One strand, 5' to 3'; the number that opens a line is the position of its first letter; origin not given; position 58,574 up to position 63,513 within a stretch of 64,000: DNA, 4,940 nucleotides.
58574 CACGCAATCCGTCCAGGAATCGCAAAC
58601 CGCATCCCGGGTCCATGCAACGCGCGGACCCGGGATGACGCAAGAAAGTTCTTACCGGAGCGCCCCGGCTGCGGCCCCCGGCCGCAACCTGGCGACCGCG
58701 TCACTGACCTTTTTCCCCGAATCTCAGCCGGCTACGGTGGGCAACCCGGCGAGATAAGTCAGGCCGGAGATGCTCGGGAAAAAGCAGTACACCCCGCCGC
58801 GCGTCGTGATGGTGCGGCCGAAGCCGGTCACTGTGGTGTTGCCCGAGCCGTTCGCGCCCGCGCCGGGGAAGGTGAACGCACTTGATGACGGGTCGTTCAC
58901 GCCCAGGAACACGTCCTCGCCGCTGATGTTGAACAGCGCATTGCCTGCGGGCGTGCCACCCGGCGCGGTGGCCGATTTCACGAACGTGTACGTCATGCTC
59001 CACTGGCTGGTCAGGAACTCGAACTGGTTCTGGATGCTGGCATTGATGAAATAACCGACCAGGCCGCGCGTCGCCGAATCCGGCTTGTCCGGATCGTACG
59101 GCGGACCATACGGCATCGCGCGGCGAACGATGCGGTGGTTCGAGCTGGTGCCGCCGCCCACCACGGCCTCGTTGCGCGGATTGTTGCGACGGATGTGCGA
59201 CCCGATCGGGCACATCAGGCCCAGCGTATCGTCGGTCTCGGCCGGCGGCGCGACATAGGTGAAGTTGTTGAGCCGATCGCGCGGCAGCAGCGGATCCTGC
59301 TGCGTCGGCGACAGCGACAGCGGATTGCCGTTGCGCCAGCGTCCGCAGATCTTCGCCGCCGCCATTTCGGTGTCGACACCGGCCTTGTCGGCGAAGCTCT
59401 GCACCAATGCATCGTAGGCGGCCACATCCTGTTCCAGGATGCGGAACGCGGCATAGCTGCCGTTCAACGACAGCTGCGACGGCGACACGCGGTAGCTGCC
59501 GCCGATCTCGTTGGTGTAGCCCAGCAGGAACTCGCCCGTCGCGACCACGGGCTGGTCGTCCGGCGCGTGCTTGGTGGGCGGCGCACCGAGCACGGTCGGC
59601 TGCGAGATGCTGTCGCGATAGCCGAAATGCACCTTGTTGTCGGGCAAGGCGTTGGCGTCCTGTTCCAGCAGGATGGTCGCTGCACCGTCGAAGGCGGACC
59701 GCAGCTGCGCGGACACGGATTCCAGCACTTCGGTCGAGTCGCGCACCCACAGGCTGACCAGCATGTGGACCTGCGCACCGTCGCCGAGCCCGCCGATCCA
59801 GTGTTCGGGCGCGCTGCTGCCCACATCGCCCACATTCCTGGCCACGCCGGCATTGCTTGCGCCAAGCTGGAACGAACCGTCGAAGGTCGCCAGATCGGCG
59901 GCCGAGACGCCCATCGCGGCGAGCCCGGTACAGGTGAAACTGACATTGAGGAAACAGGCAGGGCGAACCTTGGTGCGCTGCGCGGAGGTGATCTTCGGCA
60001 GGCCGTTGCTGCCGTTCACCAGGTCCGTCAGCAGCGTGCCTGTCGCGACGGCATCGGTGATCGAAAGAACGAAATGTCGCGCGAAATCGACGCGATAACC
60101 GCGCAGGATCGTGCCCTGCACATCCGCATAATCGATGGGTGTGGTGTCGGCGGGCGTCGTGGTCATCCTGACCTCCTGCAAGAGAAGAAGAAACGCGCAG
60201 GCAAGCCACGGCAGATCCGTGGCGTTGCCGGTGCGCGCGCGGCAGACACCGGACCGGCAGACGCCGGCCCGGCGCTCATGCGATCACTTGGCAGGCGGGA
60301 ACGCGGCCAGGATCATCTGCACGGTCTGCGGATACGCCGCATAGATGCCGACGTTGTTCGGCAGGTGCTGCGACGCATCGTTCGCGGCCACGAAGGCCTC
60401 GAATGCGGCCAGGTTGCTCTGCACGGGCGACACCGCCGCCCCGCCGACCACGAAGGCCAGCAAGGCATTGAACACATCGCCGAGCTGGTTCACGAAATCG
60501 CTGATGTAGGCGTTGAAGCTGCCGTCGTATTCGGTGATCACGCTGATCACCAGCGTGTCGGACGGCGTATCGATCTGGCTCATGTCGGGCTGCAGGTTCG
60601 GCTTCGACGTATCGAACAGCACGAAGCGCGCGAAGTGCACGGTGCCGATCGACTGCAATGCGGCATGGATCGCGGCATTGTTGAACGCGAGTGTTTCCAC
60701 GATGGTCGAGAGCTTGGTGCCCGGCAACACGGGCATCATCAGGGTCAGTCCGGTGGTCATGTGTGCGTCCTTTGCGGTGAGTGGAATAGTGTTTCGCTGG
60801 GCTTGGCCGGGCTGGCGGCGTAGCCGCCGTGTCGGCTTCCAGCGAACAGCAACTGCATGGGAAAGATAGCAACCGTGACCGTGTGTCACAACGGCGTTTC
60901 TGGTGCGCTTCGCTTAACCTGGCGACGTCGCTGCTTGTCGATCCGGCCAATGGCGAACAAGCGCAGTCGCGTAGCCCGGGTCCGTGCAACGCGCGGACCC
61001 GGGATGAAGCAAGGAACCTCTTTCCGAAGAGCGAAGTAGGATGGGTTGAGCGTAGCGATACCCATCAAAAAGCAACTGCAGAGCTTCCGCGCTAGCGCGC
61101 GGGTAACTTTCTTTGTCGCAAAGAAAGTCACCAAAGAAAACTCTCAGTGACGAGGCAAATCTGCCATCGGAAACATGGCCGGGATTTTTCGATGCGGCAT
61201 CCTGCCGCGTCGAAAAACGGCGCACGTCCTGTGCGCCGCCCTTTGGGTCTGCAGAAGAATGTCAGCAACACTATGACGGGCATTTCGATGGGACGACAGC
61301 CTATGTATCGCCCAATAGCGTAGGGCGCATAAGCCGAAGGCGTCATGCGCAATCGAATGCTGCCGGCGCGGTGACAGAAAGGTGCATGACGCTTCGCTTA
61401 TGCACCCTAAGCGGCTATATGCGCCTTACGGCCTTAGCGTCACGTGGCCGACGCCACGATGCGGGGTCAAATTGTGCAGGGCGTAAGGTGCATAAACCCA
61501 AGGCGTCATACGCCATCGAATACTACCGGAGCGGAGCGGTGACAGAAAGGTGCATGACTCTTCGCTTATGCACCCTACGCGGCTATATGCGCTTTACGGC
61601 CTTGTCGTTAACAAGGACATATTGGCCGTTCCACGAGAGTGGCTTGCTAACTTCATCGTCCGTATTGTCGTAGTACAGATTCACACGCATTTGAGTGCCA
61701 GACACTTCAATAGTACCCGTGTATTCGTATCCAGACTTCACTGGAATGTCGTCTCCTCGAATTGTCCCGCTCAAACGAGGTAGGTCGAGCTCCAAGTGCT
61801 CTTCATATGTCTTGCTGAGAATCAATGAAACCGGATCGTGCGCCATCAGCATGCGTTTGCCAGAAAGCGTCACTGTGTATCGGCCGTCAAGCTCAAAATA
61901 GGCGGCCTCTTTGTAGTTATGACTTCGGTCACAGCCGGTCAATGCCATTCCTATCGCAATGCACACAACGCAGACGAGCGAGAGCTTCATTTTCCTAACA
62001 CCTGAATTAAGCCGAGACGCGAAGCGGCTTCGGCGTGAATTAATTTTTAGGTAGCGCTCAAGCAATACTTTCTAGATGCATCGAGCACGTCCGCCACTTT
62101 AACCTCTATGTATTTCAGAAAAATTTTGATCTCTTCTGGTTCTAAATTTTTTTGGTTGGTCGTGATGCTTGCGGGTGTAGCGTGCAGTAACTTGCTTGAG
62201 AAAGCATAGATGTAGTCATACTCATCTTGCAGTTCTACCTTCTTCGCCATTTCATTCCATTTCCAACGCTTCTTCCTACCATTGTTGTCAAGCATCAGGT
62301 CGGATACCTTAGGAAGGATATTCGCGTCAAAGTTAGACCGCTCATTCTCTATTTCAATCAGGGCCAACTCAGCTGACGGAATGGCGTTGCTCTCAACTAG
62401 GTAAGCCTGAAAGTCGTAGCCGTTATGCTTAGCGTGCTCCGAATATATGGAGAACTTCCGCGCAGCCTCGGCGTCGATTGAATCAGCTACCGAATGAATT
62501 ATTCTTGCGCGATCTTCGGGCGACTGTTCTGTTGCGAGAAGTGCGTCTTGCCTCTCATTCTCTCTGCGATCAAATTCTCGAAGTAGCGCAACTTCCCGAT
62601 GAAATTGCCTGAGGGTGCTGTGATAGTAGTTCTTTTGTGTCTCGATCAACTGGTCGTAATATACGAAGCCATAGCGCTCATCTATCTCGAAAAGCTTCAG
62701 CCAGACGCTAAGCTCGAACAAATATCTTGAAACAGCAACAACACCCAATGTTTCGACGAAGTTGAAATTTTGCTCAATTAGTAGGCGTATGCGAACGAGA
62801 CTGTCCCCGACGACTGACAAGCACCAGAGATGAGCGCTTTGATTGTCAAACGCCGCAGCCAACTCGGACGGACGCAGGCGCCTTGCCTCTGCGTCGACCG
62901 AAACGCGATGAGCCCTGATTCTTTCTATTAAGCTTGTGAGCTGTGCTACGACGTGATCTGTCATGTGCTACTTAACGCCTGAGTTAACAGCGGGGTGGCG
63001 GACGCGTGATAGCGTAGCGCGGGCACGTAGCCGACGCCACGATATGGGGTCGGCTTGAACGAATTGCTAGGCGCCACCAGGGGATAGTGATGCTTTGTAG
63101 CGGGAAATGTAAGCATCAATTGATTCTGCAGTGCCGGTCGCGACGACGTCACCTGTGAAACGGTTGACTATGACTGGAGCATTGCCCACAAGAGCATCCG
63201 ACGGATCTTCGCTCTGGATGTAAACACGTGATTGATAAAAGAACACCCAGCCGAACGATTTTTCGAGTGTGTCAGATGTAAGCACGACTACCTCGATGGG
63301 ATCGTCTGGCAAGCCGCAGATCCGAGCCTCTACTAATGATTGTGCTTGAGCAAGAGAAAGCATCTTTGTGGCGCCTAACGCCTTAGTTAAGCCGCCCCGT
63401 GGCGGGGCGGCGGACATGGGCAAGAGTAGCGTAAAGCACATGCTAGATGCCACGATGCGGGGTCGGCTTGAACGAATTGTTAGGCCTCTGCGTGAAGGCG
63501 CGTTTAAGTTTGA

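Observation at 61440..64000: Chromosomal integron cassette array with attC sites almost identical in wording to the aadA-type 59-base element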

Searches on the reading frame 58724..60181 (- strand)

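Call 7: search_protein_families(library=pfam, proteins=[window:58724-60181:-], max_evalue=0.01)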
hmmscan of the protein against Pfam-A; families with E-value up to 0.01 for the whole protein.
window:58724-60181:- (485 aa): 1 family
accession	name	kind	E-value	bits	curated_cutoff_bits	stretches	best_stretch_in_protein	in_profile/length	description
PF21105.3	DyP_N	-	1.7e-06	28.7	27.5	1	20-170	1-153/163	DyP dimeric alpha+beta barrel domain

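Call 66: search_protein_families(library=ncbifam, proteins=[window:58724-60181:-], max_evalue=0.01)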
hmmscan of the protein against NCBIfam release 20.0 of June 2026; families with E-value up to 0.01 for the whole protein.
window:58724-60181:- (485 aa): 2 families
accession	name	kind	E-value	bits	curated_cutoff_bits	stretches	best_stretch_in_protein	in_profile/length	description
TIGR01413.1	Dyp_perox_fam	superfamily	1.1e-22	80.8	100.5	1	148-472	105-321/323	Dyp-type peroxidase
NF011778.0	PRK15241.1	equivalog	0.00089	19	228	1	78-188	26-128/188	putative fimbrial protein StaD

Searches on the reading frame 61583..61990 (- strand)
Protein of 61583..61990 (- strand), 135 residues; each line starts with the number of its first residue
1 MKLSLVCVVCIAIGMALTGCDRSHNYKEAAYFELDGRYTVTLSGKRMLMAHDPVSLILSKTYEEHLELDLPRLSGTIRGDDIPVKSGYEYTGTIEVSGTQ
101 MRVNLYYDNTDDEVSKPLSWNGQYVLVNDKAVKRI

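Call 7: search_protein_families(library=pfam, proteins=[window:61583-61990:-], max_evalue=0.01)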
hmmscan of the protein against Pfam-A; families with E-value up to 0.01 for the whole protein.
window:61583-61990:- (135 aa): 0 families

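Call 66: search_protein_families(library=ncbifam, proteins=[window:61583-61990:-], max_evalue=0.01)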
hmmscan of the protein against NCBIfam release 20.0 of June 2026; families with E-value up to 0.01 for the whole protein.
window:61583-61990:- (135 aa): 0 families

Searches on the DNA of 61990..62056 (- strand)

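Call 36: search_dna_similar(query=window:61990-62056:-, collection=plasmids, mode=distant, max_evalue=10, max_rows=25)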
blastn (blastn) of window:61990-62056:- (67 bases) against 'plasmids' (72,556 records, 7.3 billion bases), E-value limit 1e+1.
Records with a match: 3710; places in all: 5728; records where one place covers at least 80% of the query: 3441.
Best place of each record, by identity: >=99% 2; 95-99% 4; 90-95% 26; 80-90% 3638; 60-80% 40.
By first word of the organism name: Escherichia 1081; Klebsiella 1044; Salmonella 518; Enterobacter 248; Pseudomonas 147; Citrobacter 131; Acinetobacter 116; Providencia 67; Aeromonas 50; Proteus 41; and 47 more.
By predicted mobility (MOB-suite, as given by PLSDB): conjugative 2537; non-mobilizable 636; mobilizable 537.
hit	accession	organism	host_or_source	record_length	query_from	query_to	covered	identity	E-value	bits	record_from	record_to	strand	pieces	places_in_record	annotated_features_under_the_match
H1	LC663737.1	uncultured bacterium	-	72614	1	62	93%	87.1%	2e-12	77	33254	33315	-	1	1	aminoglycoside 6'-N-acetyltransferase AacA34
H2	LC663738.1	uncultured bacterium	-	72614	1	62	93%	87.1%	2e-12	77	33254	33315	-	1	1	aminoglycoside 6'-N-acetyltransferase AacA34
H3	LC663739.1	uncultured bacterium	-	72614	1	62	93%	87.1%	2e-12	77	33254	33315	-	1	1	aminoglycoside 6'-N-acetyltransferase AacA34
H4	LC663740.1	uncultured bacterium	-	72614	1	62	93%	87.1%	2e-12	77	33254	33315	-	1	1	aminoglycoside 6'-N-acetyltransferase AacA34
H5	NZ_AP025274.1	Pseudomonas alcaligenes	Homo sapiens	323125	7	66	90%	90.0%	4e-14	82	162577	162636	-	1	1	fosfomycin resistance hydrolase FosE | FosI: fosfomycin thiol transferase | fosE: fosfomycin resistance hydrolase FosE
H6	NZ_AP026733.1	Shewanella xiamenensis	-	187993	6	66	91%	86.9%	6e-12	75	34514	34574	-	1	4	aminoglycoside N-acetyltransferase AAC(6')-IIa | aac(6')-IIa: aminoglycoside N-acetyltransferase AAC(6')-IIa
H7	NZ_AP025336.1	Phytobacter diazotrophicus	-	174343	6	66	91%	86.9%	6e-12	75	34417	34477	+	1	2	aminoglycoside N-acetyltransferase AAC(6')-IIa | aac(6')-IIa: aminoglycoside N-acetyltransferase AAC(6')-IIa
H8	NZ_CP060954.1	Escherichia coli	Homo sapiens,urine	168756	6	66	91%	86.9%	6e-12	75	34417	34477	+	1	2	aminoglycoside N-acetyltransferase AAC(6')-IIa | aac(6')-IIa: aminoglycoside N-acetyltransferase AAC(6')-IIa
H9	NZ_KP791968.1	Vibrio parahaemolyticus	-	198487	6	66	91%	86.9%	6e-12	75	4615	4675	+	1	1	aminoglycoside N-acetyltransferase AAC(6')-IIa | aac(6')-IIa: aminoglycoside N-acetyltransferase AAC(6')-IIa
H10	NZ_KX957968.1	Vibrio alginolyticus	shrimip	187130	6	66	91%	86.9%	6e-12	75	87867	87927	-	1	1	aminoglycoside N-acetyltransferase AAC(6')-IIa | aac(6')-IIa: aminoglycoside N-acetyltransferase AAC(6')-IIa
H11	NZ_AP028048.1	Phytobacter diazotrophicus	-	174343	6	66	91%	86.9%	6e-12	75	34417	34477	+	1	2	aminoglycoside N-acetyltransferase AAC(6')-IIa | aac(6')-IIa: aminoglycoside N-acetyltransferase AAC(6')-IIa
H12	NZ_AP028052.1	Phytobacter diazotrophicus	-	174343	6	66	91%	86.9%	6e-12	75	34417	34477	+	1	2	aminoglycoside N-acetyltransferase AAC(6')-IIa | aac(6')-IIa: aminoglycoside N-acetyltransferase AAC(6')-IIa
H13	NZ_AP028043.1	Phytobacter diazotrophicus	-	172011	6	66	91%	86.9%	6e-12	75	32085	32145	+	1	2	aminoglycoside N-acetyltransferase AAC(6')-IIa | aac(6')-IIa: aminoglycoside N-acetyltransferase AAC(6')-IIa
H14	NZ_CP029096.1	Pseudomonas aeruginosa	-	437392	7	66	90%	86.7%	2e-11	73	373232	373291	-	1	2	none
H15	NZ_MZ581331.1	Pseudomonas aeruginosa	-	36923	7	66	90%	86.7%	2e-11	73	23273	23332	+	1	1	none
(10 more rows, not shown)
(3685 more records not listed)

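Call 39: search_dna_similar(query=window:61990-62056:-, collection=plasmids, mode=distant, max_evalue=10, max_rows=30, rows=spread)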
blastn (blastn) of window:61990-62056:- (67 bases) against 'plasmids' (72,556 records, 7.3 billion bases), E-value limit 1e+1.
Records with a match: 3710; places in all: 5728; records where one place covers at least 80% of the query: 3441.
Best place of each record, by identity: >=99% 2; 95-99% 4; 90-95% 26; 80-90% 3638; 60-80% 40.
By first word of the organism name: Escherichia 1081; Klebsiella 1044; Salmonella 518; Enterobacter 248; Pseudomonas 147; Citrobacter 131; Acinetobacter 116; Providencia 67; Aeromonas 50; Proteus 41; and 47 more.
By predicted mobility (MOB-suite, as given by PLSDB): conjugative 2537; non-mobilizable 636; mobilizable 537.
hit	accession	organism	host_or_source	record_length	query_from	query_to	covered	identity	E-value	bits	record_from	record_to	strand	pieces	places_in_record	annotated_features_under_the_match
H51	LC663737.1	uncultured bacterium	-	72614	1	62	93%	87.1%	2e-12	77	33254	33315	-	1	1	aminoglycoside 6'-N-acetyltransferase AacA34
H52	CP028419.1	Aeromonas hydrophila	Deinagkistrodon acutus,cell ...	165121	7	63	85%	87.7%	7e-11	73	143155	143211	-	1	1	none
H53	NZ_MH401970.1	Enterobacter hormaechei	bile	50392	6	62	85%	86.0%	9e-10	68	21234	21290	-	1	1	aminoglycoside N-acetyltransferase AAC(6')-IIa | aac(6')-IIa: aminoglycoside N-acetyltransferase AAC(6')-IIa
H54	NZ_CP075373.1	Salmonella enterica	mix culture,stool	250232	7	62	84%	87.5%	3e-10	71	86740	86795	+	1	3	none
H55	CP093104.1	Salmonella enterica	-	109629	7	62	84%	87.5%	3e-10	71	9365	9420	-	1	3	none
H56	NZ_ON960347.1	Salmonella sp.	-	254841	7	62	84%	87.5%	3e-10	71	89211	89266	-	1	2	none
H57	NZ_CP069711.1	Escherichia coli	pig,liver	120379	7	62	84%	87.5%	3e-10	71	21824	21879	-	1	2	none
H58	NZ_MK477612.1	Salmonella enterica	Homo sapiens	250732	7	62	84%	87.5%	3e-10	71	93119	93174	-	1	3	none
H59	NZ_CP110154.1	Klebsiella pneumoniae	chicken,chicken intestinal contents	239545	7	62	84%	87.5%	3e-10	71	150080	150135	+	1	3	none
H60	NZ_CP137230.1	Proteus mirabilis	Homo sapiens,sputum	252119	6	62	85%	84.2%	4e-8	64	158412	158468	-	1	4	aadB: aminoglycoside nucleotidyltransferase ANT(2'')-Ia | ant(2'')-Ia: aminoglycoside nucleotidyltransferase ANT(2'')-Ia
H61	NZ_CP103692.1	Klebsiella oxytoca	Homo sapiens,blood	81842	6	62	85%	84.2%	4e-8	64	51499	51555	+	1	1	aadB: aminoglycoside nucleotidyltransferase ANT(2'')-Ia | ant(2'')-Ia: aminoglycoside nucleotidyltransferase ANT(2'')-Ia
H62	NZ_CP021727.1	Escherichia coli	Homo sapiens,urine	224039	7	62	84%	85.7%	3e-9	66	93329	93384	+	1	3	HAD family hydrolase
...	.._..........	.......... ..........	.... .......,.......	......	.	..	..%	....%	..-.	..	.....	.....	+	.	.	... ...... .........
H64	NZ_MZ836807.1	Klebsiella oxytoca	-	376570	7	62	84%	83.9%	1e-7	62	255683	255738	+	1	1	ANT(3'')-Ia family aminoglycoside nucleotidyltransferase AadA16 | aadA16: ANT(3'')-Ia family aminoglycoside nucleotidyltransferase AadA16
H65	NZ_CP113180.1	Klebsiella pneumoniae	chicken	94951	7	62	84%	83.9%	1e-7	62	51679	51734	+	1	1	ANT(3'')-Ia family aminoglycoside nucleotidyltransferase AadA16 | aadA16: ANT(3'')-Ia family aminoglycoside nucleotidyltransferase AadA16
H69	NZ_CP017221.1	Escherichia coli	bacterial colony,raw milk cheese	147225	7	62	84%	82.1%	2e-6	57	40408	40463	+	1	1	none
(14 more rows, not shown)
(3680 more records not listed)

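Call 40: get_annotated_region(hit=H54, flank=1500)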
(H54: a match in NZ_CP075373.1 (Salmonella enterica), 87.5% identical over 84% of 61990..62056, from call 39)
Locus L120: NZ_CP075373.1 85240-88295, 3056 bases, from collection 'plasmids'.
description: Salmonella enterica strain no75 plasmid unnamed, complete sequence
organism: Salmonella enterica (NCBI taxid 28901)
taxonomy: Bacteria; Pseudomonadota; Gammaproteobacteria; Enterobacterales; Enterobacteriaceae; Salmonella; Salmonella enterica
host: -; source: mix culture,stool; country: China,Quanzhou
typing (MOB-suite, as given by PLSDB): conjugative; replicon IncHI2A,rep_cluster_1088; relaxase MOBH; mating-pair formation MPF_F
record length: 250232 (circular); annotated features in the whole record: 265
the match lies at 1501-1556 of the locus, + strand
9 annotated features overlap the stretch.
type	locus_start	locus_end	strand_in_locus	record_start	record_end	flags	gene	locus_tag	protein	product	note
CDS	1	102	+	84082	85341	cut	-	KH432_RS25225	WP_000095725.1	chloramphenicol efflux MFS transporter CmlA1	-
predicted_resistance_gene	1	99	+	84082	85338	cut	cmlA1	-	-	chloramphenicol efflux MFS transporter CmlA1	predicted by amrfinderplus; class PHENICOL; identity 100.0%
predicted_resistance_gene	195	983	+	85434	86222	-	aadA1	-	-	ANT(3'')-Ia family aminoglycoside nucleotidyltransferase AadA1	predicted by amrfinderplus; class AMINOGLYCOSIDE; identity 100.0%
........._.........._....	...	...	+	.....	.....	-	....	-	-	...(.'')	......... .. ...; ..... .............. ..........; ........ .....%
CDS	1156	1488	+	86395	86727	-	qac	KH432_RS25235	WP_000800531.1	quaternary ammonium compound efflux SMR transporter QacL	-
predicted_resistance_gene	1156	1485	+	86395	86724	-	qacL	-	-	quaternary ammonium compound efflux SMR transporter QacL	predicted by amrfinderplus; class QUATERNARY AMMONIUM; identity 100.0%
CDS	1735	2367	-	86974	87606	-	-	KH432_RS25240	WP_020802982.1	IS256 family transposase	-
CDS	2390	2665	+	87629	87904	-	-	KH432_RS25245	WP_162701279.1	hypothetical protein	-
predicted_resistance_gene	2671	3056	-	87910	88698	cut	sul3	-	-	sulfonamide-resistant dihydropteroate synthase Sul3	predicted by amrfinderplus; class SULFONAMIDE; identity 100.0%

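Call 41: get_annotated_region(hit=H69, flank=1500)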
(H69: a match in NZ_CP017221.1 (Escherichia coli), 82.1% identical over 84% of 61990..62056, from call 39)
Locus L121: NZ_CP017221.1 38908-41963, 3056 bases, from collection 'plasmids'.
description: Escherichia coli strain FAM21845 plasmid pFAM21845_1, complete sequence
organism: Escherichia coli (NCBI taxid 562)
taxonomy: Bacteria; Pseudomonadota; Gammaproteobacteria; Enterobacterales; Enterobacteriaceae; Escherichia; Escherichia coli
host: -; source: bacterial colony,raw milk cheese; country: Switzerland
typing (MOB-suite, as given by PLSDB): conjugative; replicon IncFIA,IncFIA,IncFIB,IncFIC; relaxase MOBF; mating-pair formation MPF_F
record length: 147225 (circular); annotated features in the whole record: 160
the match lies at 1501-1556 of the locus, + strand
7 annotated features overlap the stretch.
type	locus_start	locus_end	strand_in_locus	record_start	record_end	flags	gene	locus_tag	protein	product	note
predicted_resistance_gene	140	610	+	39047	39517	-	dfrA1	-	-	trimethoprim-resistant dihydrofolate reductase DfrA1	predicted by amrfinderplus; class TRIMETHOPRIM; identity 100.0%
predicted_resistance_gene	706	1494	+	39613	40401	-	aadA1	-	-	ANT(3'')-Ia family aminoglycoside nucleotidyltransferase AadA1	predicted by amrfinderplus; class AMINOGLYCOSIDE; identity 100.0%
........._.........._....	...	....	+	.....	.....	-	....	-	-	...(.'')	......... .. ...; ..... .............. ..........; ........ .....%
CDS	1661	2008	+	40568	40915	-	-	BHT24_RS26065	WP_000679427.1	quaternary ammonium compound efflux SMR transporter QacE delta 1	-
predicted_resistance_gene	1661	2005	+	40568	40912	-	qacEdelta1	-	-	quaternary ammonium compound efflux SMR transporter QacE delta 1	predicted by amrfinderplus; class QUATERNARY AMMONIUM; identity 100.0%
predicted_resistance_gene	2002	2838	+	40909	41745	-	sul1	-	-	sulfonamide-resistant dihydropteroate synthase Sul1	predicted by amrfinderplus; class SULFONAMIDE; identity 100.0%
CDS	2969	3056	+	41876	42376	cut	-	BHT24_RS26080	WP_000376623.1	GNAT family N-acetyltransferase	-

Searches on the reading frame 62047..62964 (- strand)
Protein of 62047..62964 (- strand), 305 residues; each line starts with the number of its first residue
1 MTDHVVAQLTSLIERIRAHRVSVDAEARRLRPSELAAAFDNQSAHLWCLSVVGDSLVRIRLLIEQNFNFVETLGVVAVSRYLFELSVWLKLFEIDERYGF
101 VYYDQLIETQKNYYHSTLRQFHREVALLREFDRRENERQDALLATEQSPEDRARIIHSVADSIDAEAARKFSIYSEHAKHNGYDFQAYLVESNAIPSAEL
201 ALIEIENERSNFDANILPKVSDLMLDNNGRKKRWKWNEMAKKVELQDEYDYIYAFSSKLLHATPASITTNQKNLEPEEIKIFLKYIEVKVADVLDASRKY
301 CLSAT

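Call 7: search_protein_families(library=pfam, proteins=[window:62047-62964:-], max_evalue=0.01)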
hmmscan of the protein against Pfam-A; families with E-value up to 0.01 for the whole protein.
window:62047-62964:- (305 aa): 1 family
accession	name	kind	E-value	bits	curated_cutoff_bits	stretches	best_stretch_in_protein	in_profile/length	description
PF18928.5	DUF5677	-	3e-05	24.6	27.1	1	173-269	58-157/166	Family of unknown function (DUF5677)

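Call 9: find_encoding_contigs(protein=window:62047-62964:-, flank=10000, max_places=8)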
Protein window:62047-62964:- (305 aa): 1 contig read that carries it; 1 place shown.
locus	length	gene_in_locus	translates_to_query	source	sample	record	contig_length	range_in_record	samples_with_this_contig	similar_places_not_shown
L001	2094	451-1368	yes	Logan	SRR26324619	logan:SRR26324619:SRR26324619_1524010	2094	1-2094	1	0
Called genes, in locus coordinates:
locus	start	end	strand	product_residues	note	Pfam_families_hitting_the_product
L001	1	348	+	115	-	?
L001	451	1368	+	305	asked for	PF18928:DUF5677 (faint)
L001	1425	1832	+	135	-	-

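Call 66: search_protein_families(library=ncbifam, proteins=[window:62047-62964:-], max_evalue=0.01)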
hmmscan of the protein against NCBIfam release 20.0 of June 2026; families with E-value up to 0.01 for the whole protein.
window:62047-62964:- (305 aa): 0 families

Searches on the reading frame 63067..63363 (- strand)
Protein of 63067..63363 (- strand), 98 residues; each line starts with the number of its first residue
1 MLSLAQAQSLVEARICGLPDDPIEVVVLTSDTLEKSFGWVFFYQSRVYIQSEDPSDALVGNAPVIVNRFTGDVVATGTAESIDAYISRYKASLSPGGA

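Call 7: search_protein_families(library=pfam, proteins=[window:63067-63363:-], max_evalue=0.01)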
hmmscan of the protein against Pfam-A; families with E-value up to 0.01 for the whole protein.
window:63067-63363:- (98 aa): 1 family
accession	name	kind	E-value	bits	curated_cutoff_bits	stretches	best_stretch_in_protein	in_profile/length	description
PF15567.11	Imm35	-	8.2e-11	42.3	27.5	1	24-82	20-78/85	Immunity protein 35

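Call 10: find_encoding_contigs(protein=window:63067-63363:-, flank=10000, max_places=8)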
Protein window:63067-63363:- (98 aa): no gene with exactly this product is on record in the collection.

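Call 66: search_protein_families(library=ncbifam, proteins=[window:63067-63363:-], max_evalue=0.01)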
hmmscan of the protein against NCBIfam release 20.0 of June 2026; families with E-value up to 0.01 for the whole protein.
window:63067-63363:- (98 aa): 0 families
